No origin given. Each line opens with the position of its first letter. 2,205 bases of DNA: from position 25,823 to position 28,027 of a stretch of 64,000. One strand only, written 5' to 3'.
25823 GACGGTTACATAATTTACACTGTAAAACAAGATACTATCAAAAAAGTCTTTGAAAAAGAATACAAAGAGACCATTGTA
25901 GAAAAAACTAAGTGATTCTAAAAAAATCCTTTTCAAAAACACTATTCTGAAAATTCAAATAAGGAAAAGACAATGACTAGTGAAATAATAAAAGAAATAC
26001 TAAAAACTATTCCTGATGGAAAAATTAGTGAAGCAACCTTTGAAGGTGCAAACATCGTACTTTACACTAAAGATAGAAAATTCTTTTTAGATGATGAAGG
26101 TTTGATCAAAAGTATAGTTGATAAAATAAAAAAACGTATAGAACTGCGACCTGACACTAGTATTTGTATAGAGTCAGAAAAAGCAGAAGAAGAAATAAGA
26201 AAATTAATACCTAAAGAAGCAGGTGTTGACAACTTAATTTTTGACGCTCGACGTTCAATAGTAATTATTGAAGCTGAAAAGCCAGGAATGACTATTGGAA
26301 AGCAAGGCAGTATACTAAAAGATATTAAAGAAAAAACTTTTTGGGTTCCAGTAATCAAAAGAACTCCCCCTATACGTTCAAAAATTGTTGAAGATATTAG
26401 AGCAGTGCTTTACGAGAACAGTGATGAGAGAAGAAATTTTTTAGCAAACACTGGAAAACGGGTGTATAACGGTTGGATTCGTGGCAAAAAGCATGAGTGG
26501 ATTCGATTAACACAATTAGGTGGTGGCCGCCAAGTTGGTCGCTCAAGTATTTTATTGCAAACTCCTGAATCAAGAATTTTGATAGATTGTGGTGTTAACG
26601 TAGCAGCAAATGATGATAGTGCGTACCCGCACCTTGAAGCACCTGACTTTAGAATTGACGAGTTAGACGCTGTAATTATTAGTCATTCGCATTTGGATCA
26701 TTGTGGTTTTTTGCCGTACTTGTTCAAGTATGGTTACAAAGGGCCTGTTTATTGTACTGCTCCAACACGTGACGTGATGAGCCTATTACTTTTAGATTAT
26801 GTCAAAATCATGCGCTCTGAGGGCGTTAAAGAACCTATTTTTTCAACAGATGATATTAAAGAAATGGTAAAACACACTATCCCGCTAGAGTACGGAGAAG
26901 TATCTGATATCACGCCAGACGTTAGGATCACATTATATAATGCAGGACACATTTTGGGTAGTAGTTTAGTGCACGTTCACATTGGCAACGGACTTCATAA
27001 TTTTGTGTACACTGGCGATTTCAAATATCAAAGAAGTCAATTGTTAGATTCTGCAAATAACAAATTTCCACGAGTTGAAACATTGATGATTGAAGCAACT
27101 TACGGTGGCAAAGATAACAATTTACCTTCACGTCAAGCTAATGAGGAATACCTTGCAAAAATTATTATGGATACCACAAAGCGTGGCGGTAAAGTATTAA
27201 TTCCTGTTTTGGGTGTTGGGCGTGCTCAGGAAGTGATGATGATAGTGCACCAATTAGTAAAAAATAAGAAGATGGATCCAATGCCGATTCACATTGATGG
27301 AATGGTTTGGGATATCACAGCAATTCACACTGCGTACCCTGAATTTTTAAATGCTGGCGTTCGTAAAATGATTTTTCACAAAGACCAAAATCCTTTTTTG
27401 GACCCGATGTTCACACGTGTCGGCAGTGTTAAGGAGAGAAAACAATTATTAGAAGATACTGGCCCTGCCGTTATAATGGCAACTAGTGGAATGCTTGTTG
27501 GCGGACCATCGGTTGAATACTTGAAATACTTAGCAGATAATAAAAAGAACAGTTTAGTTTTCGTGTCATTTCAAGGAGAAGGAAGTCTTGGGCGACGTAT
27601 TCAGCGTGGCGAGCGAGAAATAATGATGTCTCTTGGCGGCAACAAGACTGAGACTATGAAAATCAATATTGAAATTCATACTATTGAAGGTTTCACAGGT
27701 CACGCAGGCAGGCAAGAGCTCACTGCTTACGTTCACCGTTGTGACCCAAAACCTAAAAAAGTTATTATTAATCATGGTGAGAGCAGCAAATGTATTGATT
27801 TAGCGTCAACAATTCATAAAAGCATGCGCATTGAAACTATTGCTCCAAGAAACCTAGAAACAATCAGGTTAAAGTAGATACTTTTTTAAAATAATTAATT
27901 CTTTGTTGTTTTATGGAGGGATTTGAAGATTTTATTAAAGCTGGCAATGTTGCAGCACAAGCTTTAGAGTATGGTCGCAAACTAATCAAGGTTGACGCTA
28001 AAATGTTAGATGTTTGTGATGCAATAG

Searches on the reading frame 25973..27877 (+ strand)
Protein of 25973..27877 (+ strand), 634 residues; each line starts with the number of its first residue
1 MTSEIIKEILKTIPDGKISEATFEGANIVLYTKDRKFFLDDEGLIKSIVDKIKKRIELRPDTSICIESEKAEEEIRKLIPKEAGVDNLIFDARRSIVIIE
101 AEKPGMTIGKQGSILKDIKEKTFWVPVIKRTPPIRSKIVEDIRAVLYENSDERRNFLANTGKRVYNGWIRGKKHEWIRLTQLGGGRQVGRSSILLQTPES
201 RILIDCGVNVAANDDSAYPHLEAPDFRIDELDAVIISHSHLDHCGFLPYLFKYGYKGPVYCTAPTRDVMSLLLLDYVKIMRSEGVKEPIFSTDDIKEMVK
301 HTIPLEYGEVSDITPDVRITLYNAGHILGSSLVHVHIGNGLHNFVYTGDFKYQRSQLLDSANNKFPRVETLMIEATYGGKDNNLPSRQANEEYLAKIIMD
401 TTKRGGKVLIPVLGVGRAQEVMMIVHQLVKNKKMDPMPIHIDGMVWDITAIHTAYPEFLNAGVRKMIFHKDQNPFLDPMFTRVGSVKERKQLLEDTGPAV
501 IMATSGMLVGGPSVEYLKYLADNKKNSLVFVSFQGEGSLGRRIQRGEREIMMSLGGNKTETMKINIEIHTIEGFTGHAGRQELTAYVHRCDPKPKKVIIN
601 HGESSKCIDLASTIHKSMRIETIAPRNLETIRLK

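Call 6: search_protein_families(library=pfam, proteins=[window:25973-27877:+], max_evalue=0.001)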
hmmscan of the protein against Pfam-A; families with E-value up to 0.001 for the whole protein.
window:25973-27877:+ (634 aa): 8 families
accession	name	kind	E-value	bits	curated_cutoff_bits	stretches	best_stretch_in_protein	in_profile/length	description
PF10996.14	Beta-Casp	-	7.5e-29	101.1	27.7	1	418-543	1-120/120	Beta-Casp domain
PF16661.11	Lactamase_B_6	-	6.8e-20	71.7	27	1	194-362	1-174/193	Metallo-beta-lactamase superfamily domain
PF17214.9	KH_TffA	-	9e-19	67.7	22.6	1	3-64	5-67/68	Transcription termination factor FttA, KH domain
PF00753.33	Lactamase_B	-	1.4e-16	61.5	22.7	1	188-361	4-161/196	Metallo-beta-lactamase superfamily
PF07521.17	RMMBL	-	6.7e-15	55.3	21.6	1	562-625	2-63/63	Zn-dependent metallo-hydrolase RNA specificity domain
PF12706.13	Lactamase_B_2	-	2.3e-12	47.4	27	1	201-379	2-168/200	Beta-lactamase superfamily domain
PF07650.23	KH_2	-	7e-05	23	22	1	73-121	4-53/78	KH domain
PF13483.12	Lactamase_B_3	-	0.0009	19.7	24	0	188-244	5-50/160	Beta-lactamase superfamily domain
